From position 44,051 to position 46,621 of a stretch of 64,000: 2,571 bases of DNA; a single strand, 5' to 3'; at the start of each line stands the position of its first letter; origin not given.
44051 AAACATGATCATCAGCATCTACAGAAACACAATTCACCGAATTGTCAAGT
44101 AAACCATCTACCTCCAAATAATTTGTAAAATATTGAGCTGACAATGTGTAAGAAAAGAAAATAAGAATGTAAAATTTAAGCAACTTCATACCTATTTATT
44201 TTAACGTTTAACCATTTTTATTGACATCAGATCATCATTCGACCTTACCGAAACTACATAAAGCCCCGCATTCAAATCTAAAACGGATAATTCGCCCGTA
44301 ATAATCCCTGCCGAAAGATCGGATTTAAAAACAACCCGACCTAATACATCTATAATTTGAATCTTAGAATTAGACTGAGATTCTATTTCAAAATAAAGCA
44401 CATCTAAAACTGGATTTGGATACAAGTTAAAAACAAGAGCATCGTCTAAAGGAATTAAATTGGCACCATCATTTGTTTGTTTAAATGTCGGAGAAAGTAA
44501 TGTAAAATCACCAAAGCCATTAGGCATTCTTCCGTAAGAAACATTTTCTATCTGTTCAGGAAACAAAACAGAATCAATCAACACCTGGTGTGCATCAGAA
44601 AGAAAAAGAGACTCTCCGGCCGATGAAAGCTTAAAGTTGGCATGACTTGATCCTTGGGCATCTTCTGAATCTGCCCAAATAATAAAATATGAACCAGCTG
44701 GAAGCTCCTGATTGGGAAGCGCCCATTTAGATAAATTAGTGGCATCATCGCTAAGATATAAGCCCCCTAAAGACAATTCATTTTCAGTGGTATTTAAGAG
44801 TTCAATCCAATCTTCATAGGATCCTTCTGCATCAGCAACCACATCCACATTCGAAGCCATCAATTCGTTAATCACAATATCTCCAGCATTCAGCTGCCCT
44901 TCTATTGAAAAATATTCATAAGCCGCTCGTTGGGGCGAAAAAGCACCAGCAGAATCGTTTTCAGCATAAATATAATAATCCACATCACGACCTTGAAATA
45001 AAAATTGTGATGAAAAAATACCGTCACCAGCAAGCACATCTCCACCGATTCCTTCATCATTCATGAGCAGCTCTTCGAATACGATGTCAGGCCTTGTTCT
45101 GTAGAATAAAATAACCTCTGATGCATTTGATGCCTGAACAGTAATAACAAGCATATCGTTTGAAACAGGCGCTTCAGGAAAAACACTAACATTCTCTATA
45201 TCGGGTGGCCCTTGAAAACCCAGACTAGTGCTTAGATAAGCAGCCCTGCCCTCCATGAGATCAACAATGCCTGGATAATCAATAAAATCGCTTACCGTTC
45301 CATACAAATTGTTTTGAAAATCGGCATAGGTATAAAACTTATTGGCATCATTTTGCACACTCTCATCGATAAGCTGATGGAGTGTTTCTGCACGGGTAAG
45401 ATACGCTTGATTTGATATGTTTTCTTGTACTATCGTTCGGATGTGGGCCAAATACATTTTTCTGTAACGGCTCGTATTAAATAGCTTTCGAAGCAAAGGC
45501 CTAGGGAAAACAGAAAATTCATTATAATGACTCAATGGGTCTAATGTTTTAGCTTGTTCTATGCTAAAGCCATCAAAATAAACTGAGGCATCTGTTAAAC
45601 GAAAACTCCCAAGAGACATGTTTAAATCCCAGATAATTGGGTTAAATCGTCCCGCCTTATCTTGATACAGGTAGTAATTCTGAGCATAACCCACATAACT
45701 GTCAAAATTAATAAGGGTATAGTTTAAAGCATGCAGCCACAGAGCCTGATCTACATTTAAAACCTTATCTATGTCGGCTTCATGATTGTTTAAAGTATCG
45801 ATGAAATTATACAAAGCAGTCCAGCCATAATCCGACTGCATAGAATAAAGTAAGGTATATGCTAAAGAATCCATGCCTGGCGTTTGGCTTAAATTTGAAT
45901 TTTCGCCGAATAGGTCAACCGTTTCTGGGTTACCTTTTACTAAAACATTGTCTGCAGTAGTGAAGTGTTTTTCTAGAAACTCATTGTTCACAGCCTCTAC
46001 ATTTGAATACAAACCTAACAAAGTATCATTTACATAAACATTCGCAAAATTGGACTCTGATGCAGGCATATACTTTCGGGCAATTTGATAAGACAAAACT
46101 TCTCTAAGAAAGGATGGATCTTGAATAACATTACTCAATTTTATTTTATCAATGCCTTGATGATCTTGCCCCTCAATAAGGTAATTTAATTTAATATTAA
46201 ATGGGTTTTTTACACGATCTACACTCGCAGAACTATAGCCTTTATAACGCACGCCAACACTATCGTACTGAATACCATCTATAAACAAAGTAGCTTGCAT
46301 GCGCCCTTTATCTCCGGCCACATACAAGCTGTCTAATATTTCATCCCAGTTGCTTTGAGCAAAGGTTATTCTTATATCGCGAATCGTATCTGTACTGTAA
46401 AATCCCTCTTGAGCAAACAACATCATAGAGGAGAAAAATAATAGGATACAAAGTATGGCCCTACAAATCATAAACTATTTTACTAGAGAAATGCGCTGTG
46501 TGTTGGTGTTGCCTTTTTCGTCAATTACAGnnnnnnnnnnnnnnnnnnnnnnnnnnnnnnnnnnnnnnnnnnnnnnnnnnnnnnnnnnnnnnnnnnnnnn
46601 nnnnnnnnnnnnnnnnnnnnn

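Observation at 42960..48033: Three back-to-back T9SS cargo genes (ASST-like propeller, CotH kinase-fold + LTD, Reg_prop propeller) look like one operon for an extracellular module of unknown function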

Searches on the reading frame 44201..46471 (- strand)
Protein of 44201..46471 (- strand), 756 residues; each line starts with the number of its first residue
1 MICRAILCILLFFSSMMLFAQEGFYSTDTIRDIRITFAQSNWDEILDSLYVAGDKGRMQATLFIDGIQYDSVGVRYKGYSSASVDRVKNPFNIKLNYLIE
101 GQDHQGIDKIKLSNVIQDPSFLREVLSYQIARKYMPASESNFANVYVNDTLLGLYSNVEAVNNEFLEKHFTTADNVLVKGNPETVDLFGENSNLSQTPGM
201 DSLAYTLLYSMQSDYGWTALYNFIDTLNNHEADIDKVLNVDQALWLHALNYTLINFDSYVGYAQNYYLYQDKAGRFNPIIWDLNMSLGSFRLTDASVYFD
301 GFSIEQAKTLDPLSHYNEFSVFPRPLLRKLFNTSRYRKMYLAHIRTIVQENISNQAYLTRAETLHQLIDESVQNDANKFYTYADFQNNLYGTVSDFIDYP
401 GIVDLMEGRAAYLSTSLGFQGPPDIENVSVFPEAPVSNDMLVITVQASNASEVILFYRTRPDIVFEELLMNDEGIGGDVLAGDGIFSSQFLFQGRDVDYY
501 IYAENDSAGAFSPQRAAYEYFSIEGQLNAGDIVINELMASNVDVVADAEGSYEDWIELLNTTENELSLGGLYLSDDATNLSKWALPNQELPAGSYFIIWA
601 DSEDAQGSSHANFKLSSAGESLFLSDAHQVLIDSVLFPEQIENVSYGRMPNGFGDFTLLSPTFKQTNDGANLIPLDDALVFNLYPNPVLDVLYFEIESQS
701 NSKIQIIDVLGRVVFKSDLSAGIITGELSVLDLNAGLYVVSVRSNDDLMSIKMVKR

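Call 8: search_protein_families(library=pfam, max_evalue=0.01, proteins=[window:44201-46471:-])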
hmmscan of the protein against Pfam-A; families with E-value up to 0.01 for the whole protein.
window:44201-46471:- (756 aa): 3 families
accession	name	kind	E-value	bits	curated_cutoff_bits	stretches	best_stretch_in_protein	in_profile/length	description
PF08757.17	CotH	-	3.4e-39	135.7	23.8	1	74-392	1-300/322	CotH kinase protein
PF00932.25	LTD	-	8.9e-15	55.4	34.3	1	528-635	4-105/109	Lamin Tail Domain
PF18962.6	Por_Secre_tail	-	3.5e-10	40.5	27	1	683-748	1-68/75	Secretion system C-terminal sorting domain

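Call 9: search_protein_families(library=ncbifam, max_evalue=0.01, proteins=[window:44201-46471:-])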
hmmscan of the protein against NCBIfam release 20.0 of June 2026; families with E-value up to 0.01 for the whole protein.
window:44201-46471:- (756 aa): 3 families
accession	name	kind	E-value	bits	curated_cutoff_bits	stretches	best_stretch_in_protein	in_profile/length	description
TIGR04183.1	Por_Secre_tail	domain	5.5e-11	42.3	23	1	683-756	1-72/72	T9SS type A sorting domain-containing protein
NF041940.1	choice_anch_X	domain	6.3e-06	25.8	25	1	470-491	3-24/37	choice-of-anchor X domain-containing protein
NF052644.1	T9SS_DNase_Rie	equivalog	0.002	17.5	260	1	697-755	195-250/251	T9SS-dependent surface endonuclease, AS87_RS02955 family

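Call 12: find_homologous_proteins(query=window:44201-46471:-)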
Query window:44201-46471:- (756 aa): 2464 proteins with E <= 0.001 among 8000 candidates; the best 120 are listed.
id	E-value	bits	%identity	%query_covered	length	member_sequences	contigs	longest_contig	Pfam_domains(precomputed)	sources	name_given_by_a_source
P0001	0.0e+0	1630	96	100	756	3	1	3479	PF08757.18,PF00932.26,PF18962.8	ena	-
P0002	0.0e+0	1617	96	100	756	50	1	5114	PF08757.18,PF00932.26,PF18962.8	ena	-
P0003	0.0e+0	1607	95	100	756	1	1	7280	PF08757.18,PF00932.26,PF18962.8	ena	-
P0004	0.0e+0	1607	95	100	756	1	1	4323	PF08757.18,PF00932.26,PF18962.8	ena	-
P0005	0.0e+0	1607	95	100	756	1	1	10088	PF08757.18,PF00932.26,PF18962.8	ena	-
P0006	0.0e+0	1601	95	100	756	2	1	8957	PF08757.18,PF00932.26,PF18962.8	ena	-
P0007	0.0e+0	1601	95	100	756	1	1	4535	PF08757.18,PF00932.26,PF18962.8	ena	-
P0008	0.0e+0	1598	96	98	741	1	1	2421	PF08757.18,PF00932.26,PF18962.8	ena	-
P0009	0.0e+0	1598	97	98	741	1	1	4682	PF08757.18,PF00932.26,PF18962.8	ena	-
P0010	0.0e+0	1598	94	100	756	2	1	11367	PF08757.18,PF00932.26,PF18962.8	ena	-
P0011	0.0e+0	1596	96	98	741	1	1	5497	PF08757.18,PF00932.26,PF18962.8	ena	-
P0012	0.0e+0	1594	94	100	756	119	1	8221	PF08757.18,PF00932.26,PF18962.8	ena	-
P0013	0.0e+0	1593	94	100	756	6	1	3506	PF08757.18,PF00932.26,PF18962.8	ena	-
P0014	0.0e+0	1589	94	100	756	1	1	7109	PF08757.18,PF00932.26,PF18962.8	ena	-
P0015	0.0e+0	1588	94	100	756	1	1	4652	PF08757.18,PF00932.26,PF18962.8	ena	-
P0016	0.0e+0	1580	93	100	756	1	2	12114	PF08757.18,PF00932.26,PF18962.8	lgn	-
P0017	0.0e+0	1576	93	100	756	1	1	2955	PF08757.18,PF00932.26,PF18962.8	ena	-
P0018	0.0e+0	1576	93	100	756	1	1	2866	PF08757.18,PF00932.26,PF18962.8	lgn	-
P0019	0.0e+0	1571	93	100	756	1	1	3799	PF08757.18,PF00932.26,PF18962.8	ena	-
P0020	0.0e+0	1569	93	100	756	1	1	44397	PF08757.18,PF00932.26,PF18962.8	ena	-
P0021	0.0e+0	1568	93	100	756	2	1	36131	PF08757.18,PF00932.26,PF18962.8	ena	-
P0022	0.0e+0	1566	93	100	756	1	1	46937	PF08757.18,PF00932.26,PF18962.8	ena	-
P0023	0.0e+0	1566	93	100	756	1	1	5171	PF08757.18,PF00932.26,PF18962.8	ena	-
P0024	0.0e+0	1565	93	100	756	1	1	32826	PF08757.18,PF00932.26,PF18962.8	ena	-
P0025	0.0e+0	1565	92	100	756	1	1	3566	PF08757.18,PF00932.26,PF18962.8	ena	-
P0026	0.0e+0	1565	92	100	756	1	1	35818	PF08757.18,PF00932.26,PF18962.8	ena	-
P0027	0.0e+0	1563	92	100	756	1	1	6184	PF08757.18,PF00932.26,PF18962.8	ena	-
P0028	0.0e+0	1561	92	100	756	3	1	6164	PF08757.18,PF00932.26,PF18962.8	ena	-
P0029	0.0e+0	1549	91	100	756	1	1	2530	PF08757.18,PF00932.26,PF18962.8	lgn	-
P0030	0.0e+0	1541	91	100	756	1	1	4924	PF08757.18,PF00932.26,PF18962.8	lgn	-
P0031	0.0e+0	1536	94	96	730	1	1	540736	PF08757.18,PF00932.26,PF18962.8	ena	-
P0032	0.0e+0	1529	92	98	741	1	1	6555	PF08757.18,PF00932.26,PF18962.8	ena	-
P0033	0.0e+0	1526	92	98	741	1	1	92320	PF08757.18,PF00932.26,PF18962.8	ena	-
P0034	0.0e+0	1525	92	98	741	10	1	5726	PF08757.18,PF00932.26,PF18962.8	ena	-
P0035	0.0e+0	1523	92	98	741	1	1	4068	PF08757.18,PF00932.26,PF18962.8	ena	-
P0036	0.0e+0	1505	92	97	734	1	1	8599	PF08757.18,PF00932.26,PF18962.8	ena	-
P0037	0.0e+0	1488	90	98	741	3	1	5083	PF08757.18,PF00932.26,PF18962.8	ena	-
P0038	0.0e+0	1482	86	100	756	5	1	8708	PF08757.18,PF00932.26,PF18962.8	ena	-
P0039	0.0e+0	1475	87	100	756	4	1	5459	PF08757.18,PF00932.26,PF18962.8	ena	-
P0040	0.0e+0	1427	82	100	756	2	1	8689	PF08757.18,PF00932.26,PF18962.8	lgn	-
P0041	0.0e+0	1336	86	90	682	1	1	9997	PF08757.18,PF00932.26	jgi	-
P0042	0.0e+0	1304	75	100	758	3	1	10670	PF08757.18,PF00932.26,PF18962.8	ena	-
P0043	0.0e+0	1095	64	100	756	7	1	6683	PF08757.18,PF00932.26,PF18962.8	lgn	-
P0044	0.0e+0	1088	63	100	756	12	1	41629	PF08757.18,PF00932.26,PF18962.8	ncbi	-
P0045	0.0e+0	1083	63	100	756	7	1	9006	PF08757.18,PF00932.26,PF18962.8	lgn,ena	-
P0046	0.0e+0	1082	63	100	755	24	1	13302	PF08757.18,PF00932.26,PF18962.8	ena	-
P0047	0.0e+0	1080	63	100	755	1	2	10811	PF08757.18,PF00932.26,PF18962.8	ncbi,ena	-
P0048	0.0e+0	1078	63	100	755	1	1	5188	PF08757.18,PF00932.26,PF18962.8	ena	-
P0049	0.0e+0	1073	61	100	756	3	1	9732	PF08757.18,PF00932.26,PF18962.8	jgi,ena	-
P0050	0.0e+0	1064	62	98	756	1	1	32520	PF08757.18,PF00932.26,PF18962.8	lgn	-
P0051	0.0e+0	1063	63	98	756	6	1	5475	PF08757.18,PF00932.26,PF18962.8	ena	-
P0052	0.0e+0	1063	63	100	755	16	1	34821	PF08757.18,PF00932.26,PF18962.8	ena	-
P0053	0.0e+0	1058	61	100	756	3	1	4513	PF08757.18,PF00932.26,PF18962.8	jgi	jgi:spore coat protein CotH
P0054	0.0e+0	1058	61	98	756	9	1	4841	PF08757.18,PF00932.26,PF18962.8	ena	-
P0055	0.0e+0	1057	62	100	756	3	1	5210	PF08757.18,PF00932.26,PF18962.8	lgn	-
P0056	0.0e+0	1051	61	100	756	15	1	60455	PF08757.18,PF00932.26,PF18962.8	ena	-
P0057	0.0e+0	1044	62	98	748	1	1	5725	PF08757.18,PF00932.26,PF18962.8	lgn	-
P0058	0.0e+0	1039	64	98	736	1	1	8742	PF08757.18,PF00932.26,PF18962.8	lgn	-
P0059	0.0e+0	1035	60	100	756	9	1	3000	PF08757.18,PF00932.26,PF18962.8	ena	-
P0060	0.0e+0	1027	61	99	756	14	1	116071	PF08757.18,PF00932.26,PF18962.8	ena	-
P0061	0.0e+0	1012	59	100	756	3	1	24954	PF08757.18,PF00932.26,PF18962.8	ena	-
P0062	6.1e-297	1005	59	100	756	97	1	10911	PF08757.18,PF00932.26,PF18962.8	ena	-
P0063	5.0e-288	976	59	100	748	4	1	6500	PF08757.18,PF00932.26,PF18962.8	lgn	-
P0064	2.6e-276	937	96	58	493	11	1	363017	PF08757.18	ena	-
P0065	2.8e-271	920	55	100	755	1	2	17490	PF08757.18,PF00932.26,PF18962.8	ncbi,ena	-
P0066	3.7e-264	897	55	99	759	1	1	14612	PF08757.18,PF00932.26,PF18962.8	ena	-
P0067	1.8e-261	888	54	98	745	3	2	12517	PF08757.18,PF00932.26,PF18962.8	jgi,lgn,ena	-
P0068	4.1e-261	887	54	100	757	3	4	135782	PF08757.18,PF00932.26,PF18962.8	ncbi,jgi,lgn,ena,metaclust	metaclust:\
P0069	5.7e-257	873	42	88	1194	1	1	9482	PF08757.18,PF00932.26,PF18962.8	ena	-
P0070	7.9e-256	869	54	97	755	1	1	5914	PF08757.18,PF00932.26,PF18962.8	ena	-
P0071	2.5e-255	868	54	99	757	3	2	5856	PF08757.18,PF00932.26,PF18962.8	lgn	-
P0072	3.0e-255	867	55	97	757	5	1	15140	PF08757.18,PF00932.26,PF18962.8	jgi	jgi:hypothetical protein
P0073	4.1e-255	867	53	100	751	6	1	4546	PF08757.18,PF00932.26,PF18962.8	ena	-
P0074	2.4e-254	864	54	97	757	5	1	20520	PF08757.18,PF00932.26,PF18962.8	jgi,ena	-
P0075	3.2e-254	864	54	97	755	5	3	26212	PF08757.18,PF00932.26,PF18962.8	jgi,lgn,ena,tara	tara:strand:- start:6653 stop:8920 length:2268 start_codon:yes stop_codon:yes gene_type:complete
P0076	3.5e-254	864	52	100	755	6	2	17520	PF08757.18,PF00932.26,PF18962.8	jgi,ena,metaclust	metaclust:\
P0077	1.5e-253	862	52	100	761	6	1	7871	PF08757.18,PF00932.26,PF18962.8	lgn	-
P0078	3.0e-253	861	52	99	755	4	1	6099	PF08757.18,PF00932.26,PF18962.8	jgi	jgi:spore coat protein CotH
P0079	9.2e-253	859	53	98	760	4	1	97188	PF08757.18,PF00932.26,PF18962.8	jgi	jgi:hypothetical protein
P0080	1.9e-252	858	52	99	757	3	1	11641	PF08757.18,PF00932.26,PF18962.8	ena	-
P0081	4.2e-252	857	52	99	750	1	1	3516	PF08757.18,PF00932.26,PF18962.8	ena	-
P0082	9.9e-252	856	54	98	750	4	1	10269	PF08757.18,PF00932.26,PF18962.8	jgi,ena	-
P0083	3.1e-251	854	51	99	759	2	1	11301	PF08757.18,PF00932.26,PF18962.8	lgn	-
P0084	4.1e-251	854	53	99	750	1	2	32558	PF08757.18,PF00932.26,PF18962.8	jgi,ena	jgi:spore coat protein CotH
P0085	4.6e-251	853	53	99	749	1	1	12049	PF08757.18,PF00932.26,PF18962.8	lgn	-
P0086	4.9e-251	853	52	99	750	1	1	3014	PF08757.18,PF00932.26,PF18962.8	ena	-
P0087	7.1e-251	853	52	99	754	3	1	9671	PF08757.18,PF00932.26,PF18962.8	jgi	jgi:spore coat protein CotH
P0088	9.8e-251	852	52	100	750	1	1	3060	PF08757.18,PF00932.26,PF18962.8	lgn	-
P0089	1.2e-250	852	54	99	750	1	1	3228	PF08757.18,PF00932.26,PF18962.8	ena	-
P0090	1.7e-250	852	53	98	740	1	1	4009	PF08757.18,PF00932.26,PF18962.8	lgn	-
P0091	2.3e-250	851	54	97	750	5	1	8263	PF08757.18,PF00932.26,PF18962.8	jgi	-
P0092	2.6e-250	851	53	99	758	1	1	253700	PF08757.18,PF00932.26,PF18962.8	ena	-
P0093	3.1e-250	851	52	97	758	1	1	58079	PF08757.18,PF00932.26,PF18962.8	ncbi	ncbi:MAG: CotH kinase family protein [Bacteroidia bacterium]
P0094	3.3e-250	851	52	99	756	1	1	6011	PF08757.18,PF00932.26,PF18962.8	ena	-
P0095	3.7e-250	851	52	99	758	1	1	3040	PF08757.18,PF00932.26,PF18962.8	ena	-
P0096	7.1e-250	850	52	99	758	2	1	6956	PF08757.18,PF00932.26,PF18962.8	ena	-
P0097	7.5e-250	850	53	99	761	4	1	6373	PF08757.18,PF00932.26,PF18962.8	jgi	-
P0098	7.9e-250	849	52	99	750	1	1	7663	PF08757.18,PF00932.26,PF18962.8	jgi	-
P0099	1.2e-249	849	52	100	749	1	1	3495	PF08757.18,PF00932.26,PF18962.8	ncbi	-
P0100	1.3e-249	849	52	99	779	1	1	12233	PF08757.18,PF00932.26,PF18962.8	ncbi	-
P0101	2.5e-249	848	54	100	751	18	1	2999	PF08757.18,PF00932.26,PF18962.8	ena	-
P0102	2.8e-249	848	53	99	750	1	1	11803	PF08757.18,PF00932.26,PF18962.8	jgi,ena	jgi:spore coat protein CotH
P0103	3.6e-249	847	53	99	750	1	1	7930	PF08757.18,PF00932.26,PF18962.8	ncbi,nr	ncbi:MAG: T9SS type A sorting domain-containing protein [Flavobacteriales bacterium]|nr:T9SS type A 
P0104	3.8e-249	847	52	99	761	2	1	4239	PF08757.18,PF00932.26,PF18962.8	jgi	jgi:spore coat protein CotH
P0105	4.1e-249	847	52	99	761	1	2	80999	PF08757.18,PF00932.26,PF18962.8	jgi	jgi:spore coat protein CotH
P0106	9.0e-249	846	51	99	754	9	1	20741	PF08757.18,PF00932.26,PF18962.8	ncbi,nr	ncbi:MAG: hypothetical protein CL824_06000 [Crocinitomicaceae bacterium]|nr:hypothetical protein [Cr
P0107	9.7e-249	846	52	100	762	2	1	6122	PF08757.18,PF00932.26,PF18962.8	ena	-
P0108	1.0e-248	846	53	98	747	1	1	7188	PF08757.18,PF00932.26,PF18962.8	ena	-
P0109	1.0e-248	846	53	99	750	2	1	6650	PF08757.18,PF00932.26,PF18962.8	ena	-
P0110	1.7e-248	845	51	100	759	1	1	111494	PF08757.18,PF00932.26,PF18962.8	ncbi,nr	ncbi:CotH kinase family protein [bacterium]|nr:CotH kinase family protein [bacterium]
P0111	2.0e-248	845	52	98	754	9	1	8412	PF08757.18,PF00932.26,PF18962.8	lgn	-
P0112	2.1e-248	845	52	100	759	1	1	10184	PF08757.18,PF00932.26,PF18962.8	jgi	jgi:spore coat protein CotH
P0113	2.7e-248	844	50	99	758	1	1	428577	PF08757.18,PF00932.26,PF18962.8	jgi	jgi:spore coat protein CotH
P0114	2.7e-248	844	52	99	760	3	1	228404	PF08757.18,PF00932.26,PF18962.8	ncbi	-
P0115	2.7e-248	844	52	99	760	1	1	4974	PF08757.18,PF00932.26,PF18962.8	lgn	-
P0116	2.8e-248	844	53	99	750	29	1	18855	PF08757.18,PF00932.26,PF18962.8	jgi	-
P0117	3.1e-248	844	53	97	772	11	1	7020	PF08757.18,PF00932.26,PF18962.8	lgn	-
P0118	3.6e-248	844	52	99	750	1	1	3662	PF08757.18,PF00932.26,PF18962.8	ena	-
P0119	4.0e-248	844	52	99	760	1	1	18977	PF08757.18,PF00932.26,PF18962.8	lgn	-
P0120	5.1e-248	843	53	99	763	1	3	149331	PF08757.18,PF00932.26,PF18962.8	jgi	-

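Call 13: find_encoding_contigs(protein=P0031, flank=8000, max_places=2)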
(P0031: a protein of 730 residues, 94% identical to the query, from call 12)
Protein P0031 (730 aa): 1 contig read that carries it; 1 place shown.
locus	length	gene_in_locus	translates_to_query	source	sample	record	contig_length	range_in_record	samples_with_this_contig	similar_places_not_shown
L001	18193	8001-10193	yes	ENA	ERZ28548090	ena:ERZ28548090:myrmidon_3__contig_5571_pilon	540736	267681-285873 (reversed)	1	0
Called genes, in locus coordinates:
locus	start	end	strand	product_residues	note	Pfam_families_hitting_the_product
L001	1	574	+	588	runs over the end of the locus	PF01336:tRNA_anti-codon, PF00152:tRNA-synt_2, PF01409:tRNA-synt_2d (faint)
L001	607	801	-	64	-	PF01817:CM_2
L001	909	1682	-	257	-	PF00793:DAHP_synth_1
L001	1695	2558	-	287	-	PF03446:NAD_binding_2, PF03807:F420_oxidored, PF02153:PDH_N, PF20463:PDH_C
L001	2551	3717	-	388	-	PF00155:Aminotran_1_2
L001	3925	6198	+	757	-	PF03030:H_PPase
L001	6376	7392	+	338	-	PF05935:Arylsulfotrans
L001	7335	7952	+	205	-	PF18962:Por_Secre_tail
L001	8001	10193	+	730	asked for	PF08757:CotH, PF00932:LTD, PF18962:Por_Secre_tail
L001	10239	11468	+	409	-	PF07494:Reg_prop (faint), PF18962:Por_Secre_tail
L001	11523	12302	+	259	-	PF00795:CN_hydrolase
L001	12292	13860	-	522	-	PF13205:Big_5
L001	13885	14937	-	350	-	PF05343:Peptidase_M42, PF01546:Peptidase_M20 (faint)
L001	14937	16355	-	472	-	PF00224:PK, PF02887:PK_C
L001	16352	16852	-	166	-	-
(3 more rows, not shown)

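Call 14: find_encoding_contigs(protein=P0044, flank=8000, max_places=2)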
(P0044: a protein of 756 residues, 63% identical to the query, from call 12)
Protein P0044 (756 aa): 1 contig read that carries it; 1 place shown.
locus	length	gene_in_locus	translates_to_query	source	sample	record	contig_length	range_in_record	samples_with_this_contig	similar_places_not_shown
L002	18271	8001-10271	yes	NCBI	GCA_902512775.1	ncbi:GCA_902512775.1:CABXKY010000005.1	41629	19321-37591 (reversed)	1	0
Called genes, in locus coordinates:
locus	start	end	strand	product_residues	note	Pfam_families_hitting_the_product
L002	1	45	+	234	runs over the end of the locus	PF20243:MbnP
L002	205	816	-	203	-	-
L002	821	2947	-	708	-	PF01642:MM_CoA_mutase, PF02310:B12-binding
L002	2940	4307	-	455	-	PF01642:MM_CoA_mutase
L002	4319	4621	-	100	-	PF04977:DivIC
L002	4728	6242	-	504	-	PF01676:Metalloenzyme, PF06415:iPGM_N, PF01663:Phosphodiest (weak)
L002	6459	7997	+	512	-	PF05935:Arylsulfotrans, PF18962:Por_Secre_tail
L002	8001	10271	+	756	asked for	PF08757:CotH, PF00932:LTD, PF18962:Por_Secre_tail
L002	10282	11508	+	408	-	PF07494:Reg_prop (faint), PF18962:Por_Secre_tail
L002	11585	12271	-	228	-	PF00814:TsaD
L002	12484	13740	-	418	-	PF25919:BSH_CusB (faint), PF25917:BSH_RND, PF25973:BSH_CzcB, PF25885:HH_EMRA (faint), PF25876:HH_MFP_RND, PF25990:Beta-barrel_YknX (weak), PF26002:Beta-barrel_AprE, PF25989:YknX_C (weak), +1 more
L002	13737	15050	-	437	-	PF02321:OEP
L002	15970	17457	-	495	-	PF01381:HTH_3, PF12844:HTH_19, PF13560:HTH_31 (weak)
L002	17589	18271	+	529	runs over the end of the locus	PF20656:MS_N, PF01274:MS_TIM-barrel, PF20659:MS_C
